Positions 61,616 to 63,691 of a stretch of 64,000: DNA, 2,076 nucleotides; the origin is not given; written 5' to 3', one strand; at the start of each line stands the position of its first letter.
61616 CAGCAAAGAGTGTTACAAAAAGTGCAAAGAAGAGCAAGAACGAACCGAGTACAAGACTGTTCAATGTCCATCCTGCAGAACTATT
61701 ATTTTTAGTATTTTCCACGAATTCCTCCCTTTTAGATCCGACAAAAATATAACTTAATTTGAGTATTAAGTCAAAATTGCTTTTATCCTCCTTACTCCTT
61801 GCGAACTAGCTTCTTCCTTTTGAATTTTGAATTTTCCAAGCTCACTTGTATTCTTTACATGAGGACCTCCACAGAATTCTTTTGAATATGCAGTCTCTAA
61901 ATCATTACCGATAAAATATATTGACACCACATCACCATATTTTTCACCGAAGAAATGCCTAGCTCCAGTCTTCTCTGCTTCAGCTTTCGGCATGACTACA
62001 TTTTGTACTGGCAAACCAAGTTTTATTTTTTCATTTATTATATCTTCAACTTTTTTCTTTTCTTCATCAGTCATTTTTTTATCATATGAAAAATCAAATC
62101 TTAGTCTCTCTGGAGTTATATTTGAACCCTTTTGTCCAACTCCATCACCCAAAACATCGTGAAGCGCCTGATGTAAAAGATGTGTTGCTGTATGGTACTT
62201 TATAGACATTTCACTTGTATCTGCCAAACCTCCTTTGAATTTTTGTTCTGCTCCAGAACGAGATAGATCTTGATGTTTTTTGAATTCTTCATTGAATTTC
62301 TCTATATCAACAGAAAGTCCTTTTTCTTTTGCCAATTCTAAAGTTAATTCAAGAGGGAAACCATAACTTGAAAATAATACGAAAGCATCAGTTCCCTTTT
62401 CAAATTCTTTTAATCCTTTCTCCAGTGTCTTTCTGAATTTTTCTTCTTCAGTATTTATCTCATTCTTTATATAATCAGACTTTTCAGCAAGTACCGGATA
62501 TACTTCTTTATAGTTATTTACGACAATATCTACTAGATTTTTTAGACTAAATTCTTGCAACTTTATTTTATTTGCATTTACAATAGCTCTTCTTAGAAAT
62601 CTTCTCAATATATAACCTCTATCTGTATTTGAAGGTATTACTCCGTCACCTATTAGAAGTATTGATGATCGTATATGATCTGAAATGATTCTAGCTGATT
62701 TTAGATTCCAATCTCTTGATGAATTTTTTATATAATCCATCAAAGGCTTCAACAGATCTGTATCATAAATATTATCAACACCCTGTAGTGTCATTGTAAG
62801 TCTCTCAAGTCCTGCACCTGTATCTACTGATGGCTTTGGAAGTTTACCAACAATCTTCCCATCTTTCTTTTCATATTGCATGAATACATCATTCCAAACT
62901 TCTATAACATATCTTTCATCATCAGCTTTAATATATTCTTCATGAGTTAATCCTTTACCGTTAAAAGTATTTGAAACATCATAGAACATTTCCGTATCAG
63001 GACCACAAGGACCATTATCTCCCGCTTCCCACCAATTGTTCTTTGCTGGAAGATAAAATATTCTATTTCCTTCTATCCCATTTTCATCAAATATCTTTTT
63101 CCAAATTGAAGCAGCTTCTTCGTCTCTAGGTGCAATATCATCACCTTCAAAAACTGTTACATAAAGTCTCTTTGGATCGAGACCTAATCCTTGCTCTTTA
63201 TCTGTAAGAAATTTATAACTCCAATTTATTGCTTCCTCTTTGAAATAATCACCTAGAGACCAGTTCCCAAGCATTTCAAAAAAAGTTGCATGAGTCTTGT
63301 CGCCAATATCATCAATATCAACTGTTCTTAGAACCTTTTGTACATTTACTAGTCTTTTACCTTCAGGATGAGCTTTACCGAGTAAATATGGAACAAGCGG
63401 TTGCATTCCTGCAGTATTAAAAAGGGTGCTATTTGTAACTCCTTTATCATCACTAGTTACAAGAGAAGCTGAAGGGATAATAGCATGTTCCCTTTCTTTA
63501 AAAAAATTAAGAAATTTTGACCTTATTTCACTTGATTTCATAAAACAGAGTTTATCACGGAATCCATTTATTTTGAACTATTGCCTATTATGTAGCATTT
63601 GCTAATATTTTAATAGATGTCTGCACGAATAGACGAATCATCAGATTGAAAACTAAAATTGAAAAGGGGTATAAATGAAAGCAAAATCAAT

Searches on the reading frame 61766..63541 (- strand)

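Call 61: search_protein_families(library=pfam, proteins=[window:61766-63541:-], max_evalue=0.00001)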
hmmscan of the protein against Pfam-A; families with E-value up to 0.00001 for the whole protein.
window:61766-63541:- (591 aa): 2 families
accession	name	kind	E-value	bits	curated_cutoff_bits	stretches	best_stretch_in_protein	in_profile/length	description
PF01411.24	tRNA-synt_2c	-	6.7e-126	421.5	30.3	1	5-438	1-437/552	tRNA synthetases class II (A)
PF07973.19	tRNA_SAD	-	3.3e-16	59.4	24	1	539-586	1-43/44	Threonyl and Alanyl tRNA synthetase second additional domain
